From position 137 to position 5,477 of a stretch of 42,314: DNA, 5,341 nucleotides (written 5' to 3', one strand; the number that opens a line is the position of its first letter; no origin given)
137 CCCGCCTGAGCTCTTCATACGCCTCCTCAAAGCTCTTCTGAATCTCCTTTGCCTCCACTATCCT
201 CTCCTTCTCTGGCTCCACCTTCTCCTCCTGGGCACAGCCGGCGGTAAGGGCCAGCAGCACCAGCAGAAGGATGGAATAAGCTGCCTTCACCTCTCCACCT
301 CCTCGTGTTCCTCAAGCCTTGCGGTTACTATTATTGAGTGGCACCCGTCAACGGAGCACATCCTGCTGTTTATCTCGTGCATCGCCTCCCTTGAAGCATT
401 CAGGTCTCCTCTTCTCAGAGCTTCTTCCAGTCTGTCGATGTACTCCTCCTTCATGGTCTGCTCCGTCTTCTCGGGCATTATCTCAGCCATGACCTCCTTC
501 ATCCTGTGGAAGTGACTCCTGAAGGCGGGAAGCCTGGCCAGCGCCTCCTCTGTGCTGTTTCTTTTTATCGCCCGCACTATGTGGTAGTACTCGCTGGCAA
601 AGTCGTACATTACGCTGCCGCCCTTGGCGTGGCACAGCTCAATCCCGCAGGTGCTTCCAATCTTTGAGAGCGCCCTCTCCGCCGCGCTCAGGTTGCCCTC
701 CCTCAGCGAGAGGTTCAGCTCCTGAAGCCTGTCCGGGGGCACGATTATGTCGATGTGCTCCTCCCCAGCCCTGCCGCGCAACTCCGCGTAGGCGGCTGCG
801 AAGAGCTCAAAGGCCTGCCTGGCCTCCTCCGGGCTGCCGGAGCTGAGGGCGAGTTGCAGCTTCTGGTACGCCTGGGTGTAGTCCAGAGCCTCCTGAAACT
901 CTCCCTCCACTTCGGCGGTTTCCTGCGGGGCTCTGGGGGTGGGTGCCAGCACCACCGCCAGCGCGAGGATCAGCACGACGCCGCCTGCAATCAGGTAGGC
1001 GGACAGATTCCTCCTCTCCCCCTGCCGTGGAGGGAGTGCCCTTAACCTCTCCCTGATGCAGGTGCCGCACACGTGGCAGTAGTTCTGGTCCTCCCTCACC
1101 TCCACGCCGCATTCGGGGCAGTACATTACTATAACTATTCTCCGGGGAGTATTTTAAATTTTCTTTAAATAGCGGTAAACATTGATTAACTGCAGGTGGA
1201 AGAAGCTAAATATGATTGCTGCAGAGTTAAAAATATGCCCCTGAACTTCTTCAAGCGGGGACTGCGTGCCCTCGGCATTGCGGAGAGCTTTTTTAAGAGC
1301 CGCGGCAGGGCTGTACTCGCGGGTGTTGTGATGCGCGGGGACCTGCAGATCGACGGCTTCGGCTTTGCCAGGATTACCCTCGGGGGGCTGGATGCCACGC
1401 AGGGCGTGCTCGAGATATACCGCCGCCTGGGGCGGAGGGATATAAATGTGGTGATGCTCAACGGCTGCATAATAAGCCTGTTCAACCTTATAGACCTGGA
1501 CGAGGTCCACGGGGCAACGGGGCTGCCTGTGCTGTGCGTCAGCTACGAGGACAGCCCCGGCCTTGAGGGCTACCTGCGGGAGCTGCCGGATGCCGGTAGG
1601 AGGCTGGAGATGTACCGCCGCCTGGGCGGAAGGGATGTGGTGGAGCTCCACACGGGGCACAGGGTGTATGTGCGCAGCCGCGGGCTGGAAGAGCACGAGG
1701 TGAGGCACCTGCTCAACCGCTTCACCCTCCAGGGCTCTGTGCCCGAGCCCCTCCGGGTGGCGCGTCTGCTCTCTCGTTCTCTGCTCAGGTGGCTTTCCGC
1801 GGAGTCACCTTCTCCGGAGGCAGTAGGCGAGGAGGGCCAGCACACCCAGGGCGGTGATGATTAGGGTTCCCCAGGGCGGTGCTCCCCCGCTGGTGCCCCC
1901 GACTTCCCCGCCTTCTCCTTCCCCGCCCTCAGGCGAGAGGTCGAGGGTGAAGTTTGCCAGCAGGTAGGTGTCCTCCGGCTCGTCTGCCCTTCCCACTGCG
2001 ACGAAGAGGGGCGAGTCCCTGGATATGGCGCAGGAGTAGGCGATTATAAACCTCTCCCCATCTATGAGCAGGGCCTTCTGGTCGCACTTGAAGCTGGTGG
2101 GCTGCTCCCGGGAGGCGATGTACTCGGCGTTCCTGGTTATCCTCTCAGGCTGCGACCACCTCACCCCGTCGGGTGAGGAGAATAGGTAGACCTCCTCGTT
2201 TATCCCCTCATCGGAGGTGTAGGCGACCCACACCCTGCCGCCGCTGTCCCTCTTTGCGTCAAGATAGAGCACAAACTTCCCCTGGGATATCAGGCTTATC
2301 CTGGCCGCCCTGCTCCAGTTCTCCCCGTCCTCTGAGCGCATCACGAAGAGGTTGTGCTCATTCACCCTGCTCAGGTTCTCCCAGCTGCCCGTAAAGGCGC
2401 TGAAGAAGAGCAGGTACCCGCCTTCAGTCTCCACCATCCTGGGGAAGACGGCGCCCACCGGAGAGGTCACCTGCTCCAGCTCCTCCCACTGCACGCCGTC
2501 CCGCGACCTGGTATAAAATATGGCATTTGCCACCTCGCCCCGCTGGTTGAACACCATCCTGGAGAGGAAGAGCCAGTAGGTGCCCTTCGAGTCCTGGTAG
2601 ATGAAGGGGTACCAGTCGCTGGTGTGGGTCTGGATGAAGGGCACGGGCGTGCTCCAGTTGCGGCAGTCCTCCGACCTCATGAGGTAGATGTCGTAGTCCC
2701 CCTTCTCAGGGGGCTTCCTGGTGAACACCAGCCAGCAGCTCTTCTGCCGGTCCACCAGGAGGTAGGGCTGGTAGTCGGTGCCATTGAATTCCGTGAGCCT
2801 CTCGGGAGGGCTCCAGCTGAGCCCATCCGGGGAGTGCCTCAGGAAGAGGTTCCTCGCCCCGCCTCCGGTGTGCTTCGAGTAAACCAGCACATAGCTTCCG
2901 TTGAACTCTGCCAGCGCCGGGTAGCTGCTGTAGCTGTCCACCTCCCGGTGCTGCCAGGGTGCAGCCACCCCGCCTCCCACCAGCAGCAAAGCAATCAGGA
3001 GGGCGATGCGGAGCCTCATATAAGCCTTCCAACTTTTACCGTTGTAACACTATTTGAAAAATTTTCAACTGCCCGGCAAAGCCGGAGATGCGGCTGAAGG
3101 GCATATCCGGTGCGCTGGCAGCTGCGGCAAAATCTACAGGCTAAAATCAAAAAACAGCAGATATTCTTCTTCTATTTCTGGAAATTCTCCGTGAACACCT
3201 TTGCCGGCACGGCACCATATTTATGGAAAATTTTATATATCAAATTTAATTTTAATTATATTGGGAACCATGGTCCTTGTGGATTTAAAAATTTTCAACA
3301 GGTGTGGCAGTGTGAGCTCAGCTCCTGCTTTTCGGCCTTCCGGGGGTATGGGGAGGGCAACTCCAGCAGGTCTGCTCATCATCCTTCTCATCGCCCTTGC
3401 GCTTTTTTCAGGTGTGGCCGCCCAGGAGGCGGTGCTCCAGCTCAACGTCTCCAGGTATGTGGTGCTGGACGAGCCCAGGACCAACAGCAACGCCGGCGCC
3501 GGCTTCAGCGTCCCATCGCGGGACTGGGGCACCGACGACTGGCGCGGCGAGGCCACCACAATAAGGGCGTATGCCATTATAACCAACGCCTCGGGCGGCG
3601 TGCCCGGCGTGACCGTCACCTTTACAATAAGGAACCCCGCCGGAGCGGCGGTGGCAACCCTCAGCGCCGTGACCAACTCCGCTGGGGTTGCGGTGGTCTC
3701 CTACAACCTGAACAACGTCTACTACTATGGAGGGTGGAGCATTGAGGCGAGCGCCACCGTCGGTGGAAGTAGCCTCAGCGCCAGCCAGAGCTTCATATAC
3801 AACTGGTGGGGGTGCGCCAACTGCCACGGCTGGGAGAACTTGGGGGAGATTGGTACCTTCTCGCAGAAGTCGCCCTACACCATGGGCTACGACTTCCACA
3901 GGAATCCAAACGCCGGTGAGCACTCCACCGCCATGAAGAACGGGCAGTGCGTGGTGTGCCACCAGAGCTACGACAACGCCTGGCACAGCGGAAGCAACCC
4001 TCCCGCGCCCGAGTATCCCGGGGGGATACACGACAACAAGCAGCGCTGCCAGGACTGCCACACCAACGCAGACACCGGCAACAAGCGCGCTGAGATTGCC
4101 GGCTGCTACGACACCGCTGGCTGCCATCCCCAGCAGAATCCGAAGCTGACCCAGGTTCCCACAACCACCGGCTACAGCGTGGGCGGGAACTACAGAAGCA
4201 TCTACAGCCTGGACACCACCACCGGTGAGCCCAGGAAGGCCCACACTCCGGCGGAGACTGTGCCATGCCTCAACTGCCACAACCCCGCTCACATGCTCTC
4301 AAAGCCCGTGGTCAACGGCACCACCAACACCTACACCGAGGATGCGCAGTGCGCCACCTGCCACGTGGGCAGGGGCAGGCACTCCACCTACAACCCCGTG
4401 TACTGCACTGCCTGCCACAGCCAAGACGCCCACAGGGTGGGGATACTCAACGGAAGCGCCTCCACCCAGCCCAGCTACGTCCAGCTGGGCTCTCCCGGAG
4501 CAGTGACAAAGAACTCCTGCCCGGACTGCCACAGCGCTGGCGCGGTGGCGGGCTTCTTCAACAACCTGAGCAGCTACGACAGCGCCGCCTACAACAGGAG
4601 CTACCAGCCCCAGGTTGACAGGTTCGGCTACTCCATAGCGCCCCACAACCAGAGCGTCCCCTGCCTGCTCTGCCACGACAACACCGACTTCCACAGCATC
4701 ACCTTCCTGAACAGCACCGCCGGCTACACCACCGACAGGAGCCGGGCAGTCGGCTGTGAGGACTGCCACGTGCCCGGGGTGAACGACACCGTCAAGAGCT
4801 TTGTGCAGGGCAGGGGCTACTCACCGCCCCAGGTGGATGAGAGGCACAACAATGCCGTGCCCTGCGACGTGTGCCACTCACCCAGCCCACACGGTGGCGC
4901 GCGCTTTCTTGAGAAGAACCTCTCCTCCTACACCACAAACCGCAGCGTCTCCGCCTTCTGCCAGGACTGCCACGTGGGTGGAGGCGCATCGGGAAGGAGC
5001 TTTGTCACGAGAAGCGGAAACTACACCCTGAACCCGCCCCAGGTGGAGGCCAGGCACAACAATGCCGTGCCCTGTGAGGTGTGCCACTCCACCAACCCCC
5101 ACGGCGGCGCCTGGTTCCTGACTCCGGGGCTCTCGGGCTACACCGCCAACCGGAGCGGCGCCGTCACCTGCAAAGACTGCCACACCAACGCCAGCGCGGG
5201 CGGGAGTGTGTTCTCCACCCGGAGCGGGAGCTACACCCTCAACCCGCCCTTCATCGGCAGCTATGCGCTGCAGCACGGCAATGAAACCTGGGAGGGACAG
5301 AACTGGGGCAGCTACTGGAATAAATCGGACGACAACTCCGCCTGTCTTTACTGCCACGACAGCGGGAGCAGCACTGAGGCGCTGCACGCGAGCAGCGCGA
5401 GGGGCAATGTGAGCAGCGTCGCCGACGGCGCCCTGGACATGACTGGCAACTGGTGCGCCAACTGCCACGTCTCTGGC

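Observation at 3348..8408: Archaeal giant multihaem cytochrome with about 40 haem-binding motifs and no membrane anchor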

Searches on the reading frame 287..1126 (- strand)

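Call 9: search_protein_families(library=pfam, proteins=[window:287-1126:-], max_evalue=0.01)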
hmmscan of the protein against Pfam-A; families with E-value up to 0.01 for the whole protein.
window:287-1126:- (279 aa): 5 families
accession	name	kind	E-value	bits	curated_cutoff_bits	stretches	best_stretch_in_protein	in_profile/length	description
PF13240.11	Zn_Ribbon_1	-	3.4e-06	27.1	25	1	2-22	1-21/23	zinc-ribbon domain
PF01627.28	Hpt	-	0.0025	18.5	24.6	0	227-254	11-38/84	Hpt domain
PF12773.13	DZR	-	0.0034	18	27.3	1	3-24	1-22/45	Double zinc ribbon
PF25607.1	DUF7939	-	0.0059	17.4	27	0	84-113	2-31/81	Domain of unknown function (DUF7939)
PF24460.1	DUF7575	-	0.0062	16.3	28.5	0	3-22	6-25/28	Domain of unknown function (DUF7575)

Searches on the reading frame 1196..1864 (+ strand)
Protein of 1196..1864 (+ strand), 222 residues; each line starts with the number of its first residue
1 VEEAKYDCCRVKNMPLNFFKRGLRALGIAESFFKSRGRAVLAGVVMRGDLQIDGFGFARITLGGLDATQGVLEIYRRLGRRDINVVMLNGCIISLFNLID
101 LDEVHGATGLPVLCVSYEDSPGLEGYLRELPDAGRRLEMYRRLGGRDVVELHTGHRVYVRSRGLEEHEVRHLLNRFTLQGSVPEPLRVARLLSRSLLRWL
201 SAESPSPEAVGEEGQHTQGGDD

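Call 9: search_protein_families(library=pfam, proteins=[window:1196-1864:+], max_evalue=0.01)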
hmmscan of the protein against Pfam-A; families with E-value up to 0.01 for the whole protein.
window:1196-1864:+ (222 aa): 1 family
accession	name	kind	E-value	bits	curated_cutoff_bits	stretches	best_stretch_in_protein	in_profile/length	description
PF01949.23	Endo_dU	-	2e-55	187.4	32.7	1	22-196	2-181/182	Endonuclease dU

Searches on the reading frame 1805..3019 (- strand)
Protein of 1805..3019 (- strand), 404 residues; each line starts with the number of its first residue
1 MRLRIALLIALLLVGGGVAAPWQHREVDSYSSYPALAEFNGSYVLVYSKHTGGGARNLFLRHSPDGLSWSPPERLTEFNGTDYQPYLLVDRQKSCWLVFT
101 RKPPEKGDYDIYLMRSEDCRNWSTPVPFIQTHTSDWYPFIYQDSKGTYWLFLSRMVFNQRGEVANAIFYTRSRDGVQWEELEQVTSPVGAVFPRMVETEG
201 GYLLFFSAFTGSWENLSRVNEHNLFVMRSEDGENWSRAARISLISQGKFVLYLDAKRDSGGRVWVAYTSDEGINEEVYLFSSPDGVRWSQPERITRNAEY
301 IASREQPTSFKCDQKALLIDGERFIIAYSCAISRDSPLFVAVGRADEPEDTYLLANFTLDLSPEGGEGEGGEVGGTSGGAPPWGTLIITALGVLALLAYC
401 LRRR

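Call 9: search_protein_families(library=pfam, proteins=[window:1805-3019:-], max_evalue=0.01)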
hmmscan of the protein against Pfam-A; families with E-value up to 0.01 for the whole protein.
window:1805-3019:- (404 aa): 3 families
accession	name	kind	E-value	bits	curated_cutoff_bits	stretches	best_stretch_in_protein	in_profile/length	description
PF13088.12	BNR_2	-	8.1e-11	42.2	31.4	1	107-187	14-103/277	BNR repeat-like domain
PF04616.20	Glyco_hydro_43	-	1.2e-07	31.8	32.2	1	34-117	70-156/288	Glycosyl hydrolases family 43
PF15892.11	BNR_4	-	0.0025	17.7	27.3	0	165-290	62-195/272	BNR repeat-containing family member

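Call 51: search_protein_families(library=ncbifam, proteins=[window:1805-3019:-], max_evalue=0.01)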
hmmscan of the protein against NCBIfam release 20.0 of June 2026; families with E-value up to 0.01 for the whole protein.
window:1805-3019:- (404 aa): 0 families

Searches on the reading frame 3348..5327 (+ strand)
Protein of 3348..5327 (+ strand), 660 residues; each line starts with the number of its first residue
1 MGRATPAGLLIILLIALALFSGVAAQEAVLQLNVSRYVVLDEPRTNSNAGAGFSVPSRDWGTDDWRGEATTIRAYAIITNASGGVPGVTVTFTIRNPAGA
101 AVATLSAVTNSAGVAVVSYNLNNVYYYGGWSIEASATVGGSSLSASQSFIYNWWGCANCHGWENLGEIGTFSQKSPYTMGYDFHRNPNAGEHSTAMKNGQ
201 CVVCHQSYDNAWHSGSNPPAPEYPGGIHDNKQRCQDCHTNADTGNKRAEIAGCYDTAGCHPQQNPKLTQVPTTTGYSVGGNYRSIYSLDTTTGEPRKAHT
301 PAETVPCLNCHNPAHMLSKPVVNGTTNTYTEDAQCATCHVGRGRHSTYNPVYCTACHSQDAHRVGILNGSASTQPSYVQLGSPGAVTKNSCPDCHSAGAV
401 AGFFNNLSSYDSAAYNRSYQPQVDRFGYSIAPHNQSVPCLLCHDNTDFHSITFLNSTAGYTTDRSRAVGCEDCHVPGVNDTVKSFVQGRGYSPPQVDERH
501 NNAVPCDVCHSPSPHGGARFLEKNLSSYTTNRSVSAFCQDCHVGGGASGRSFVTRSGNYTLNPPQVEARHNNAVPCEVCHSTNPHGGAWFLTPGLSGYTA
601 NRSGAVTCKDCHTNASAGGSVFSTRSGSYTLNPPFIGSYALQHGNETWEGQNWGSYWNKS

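Call 60: predict_structure(alignment_id=A1)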
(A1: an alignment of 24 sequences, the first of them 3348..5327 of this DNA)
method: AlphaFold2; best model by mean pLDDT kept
length: 660 residues; sequences in the alignment: 24
mean_pLDDT: 68.3   pTM: 0.55
mean pLDDT of the five models: 68.3, 59.6, 50.8, 49.4, 46.8
residues with pLDDT >= 90: 53; 70-90: 308; 50-70: 167; < 50: 132
segments of 3 or more residues with pLDDT < 50: 1-26, 167-180, 250-304, 317-330, 642-660
pLDDT, mean of each block of 10 residues (from residue 1): 37 43 55 79 70 72 67 82 80 93 93 81 84 93 90 74 52 45 51 65 70 58 52 58 57 41 34 27 31 35 49 50 37 60 72 75 73 77 80 86 83 73 84 85 83 91 85 87 93 80 80 79 85 77 74 81 65 68 60 79 75 81 78 71 45 39
secondary structure, 60 per line:
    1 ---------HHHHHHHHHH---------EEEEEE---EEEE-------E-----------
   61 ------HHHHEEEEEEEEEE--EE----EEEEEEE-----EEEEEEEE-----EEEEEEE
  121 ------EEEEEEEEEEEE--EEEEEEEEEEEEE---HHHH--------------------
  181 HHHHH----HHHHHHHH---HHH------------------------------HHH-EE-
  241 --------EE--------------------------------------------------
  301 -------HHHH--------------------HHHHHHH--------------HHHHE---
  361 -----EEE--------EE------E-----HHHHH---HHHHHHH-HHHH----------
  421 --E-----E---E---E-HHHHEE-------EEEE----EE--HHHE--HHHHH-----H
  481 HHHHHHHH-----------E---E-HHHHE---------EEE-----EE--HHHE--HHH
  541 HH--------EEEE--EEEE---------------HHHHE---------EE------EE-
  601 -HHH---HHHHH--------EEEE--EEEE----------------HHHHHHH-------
elements in order: H10-19 E29-34 E38-41 H67-70 E71-80 E89-95 E101-108 E114-120 E127-138 E141-153 H157-160 H181-185 H190-197 H308-311 H332-338 H353-356 E366-368 H391-395 H399-405 H407-410 H439-442 E452-455 H470-474 H480-488 H506-509 E520-522 H538-542 E551-554 E557-560 H576-579 H608-612 E621-624 E627-630 H647-653

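Call 63: fold_search(model_id=the predicted structure, library=pdb)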
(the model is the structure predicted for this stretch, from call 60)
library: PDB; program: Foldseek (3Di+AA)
matches with E <= 10: 1867; with E <= 0.001: 45
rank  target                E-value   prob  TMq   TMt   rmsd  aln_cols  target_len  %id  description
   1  6rpt_A                4.6e-05  1.00  0.13  0.67   3.8       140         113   12  Structure of tick complement inhibitor CirpT1 complexed with macroglobubulin domain 4 of human complement C5 (released 2020-01-08)
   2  2p9r_B                6.2e-05  1.00  0.13  0.76   4.3       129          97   10  Human alpha2-macroglogulin is composed of multiple domains, as predicted by homology with complement component C3 (released 2007-08-21)
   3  8uin_G                7.4e-05  1.00  0.13  0.14   4.6       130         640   19  Structure of the C3bBb-albicin complex (released 2024-05-08)
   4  2p9r_A                8.3e-05  1.00  0.13  0.74   4.3       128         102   11  Human alpha2-macroglogulin is composed of multiple domains, as predicted by homology with complement component C3 (released 2007-08-21)
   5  2a74_D                1.3e-04  1.00  0.14  0.14   4.1       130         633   18  Human Complement Component C3c (released 2005-09-27)
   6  9u61_C                1.3e-04  1.00  0.14  0.14   4.3       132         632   18  CP/MBL pathways C3 convertase C4b2a and C3 complex (released 2026-01-14)
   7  6rpt_C                1.3e-04  1.00  0.13  0.69   3.6       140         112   12  Structure of tick complement inhibitor CirpT1 complexed with macroglobubulin domain 4 of human complement C5 (released 2020-01-08)
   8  6rur_A                1.4e-04  1.00  0.13  0.14   4.2       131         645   18  Structure of the SCIN stabilized C3bBb convertase bound to properdin (released 2019-08-21)
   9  2qki_A                1.4e-04  1.00  0.13  0.14   4.6       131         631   19  Human C3c in complex with the inhibitor compstatin (released 2007-08-14)
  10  8uin_A                1.5e-04  1.00  0.13  0.14   4.0       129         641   19  Structure of the C3bBb-albicin complex (released 2024-05-08)
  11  2wii_A                1.5e-04  1.00  0.13  0.14   4.7       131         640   19  Complement C3b in complex with factor H domains 1-4 (released 2009-06-09)
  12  5fo7_A                1.7e-04  1.00  0.13  0.14   4.5       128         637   20  Crystal Structure of Human Complement C3b at 2.8 Angstrom resolution (released 2016-04-06)
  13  2ice_A                1.8e-04  1.00  0.13  0.13   4.8       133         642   18  CRIg bound to C3c (released 2006-11-07)
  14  8eok_G                1.8e-04  1.00  0.14  0.14   3.1       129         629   19  Structure of the C3bB proconvertase in complex with lufaxin and factor Xa (released 2023-08-30)
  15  6ru5_A                1.8e-04  1.00  0.14  0.14   3.9       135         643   16  human complement C3 in complex with the hC3Nb1 nanobody (released 2019-08-21)
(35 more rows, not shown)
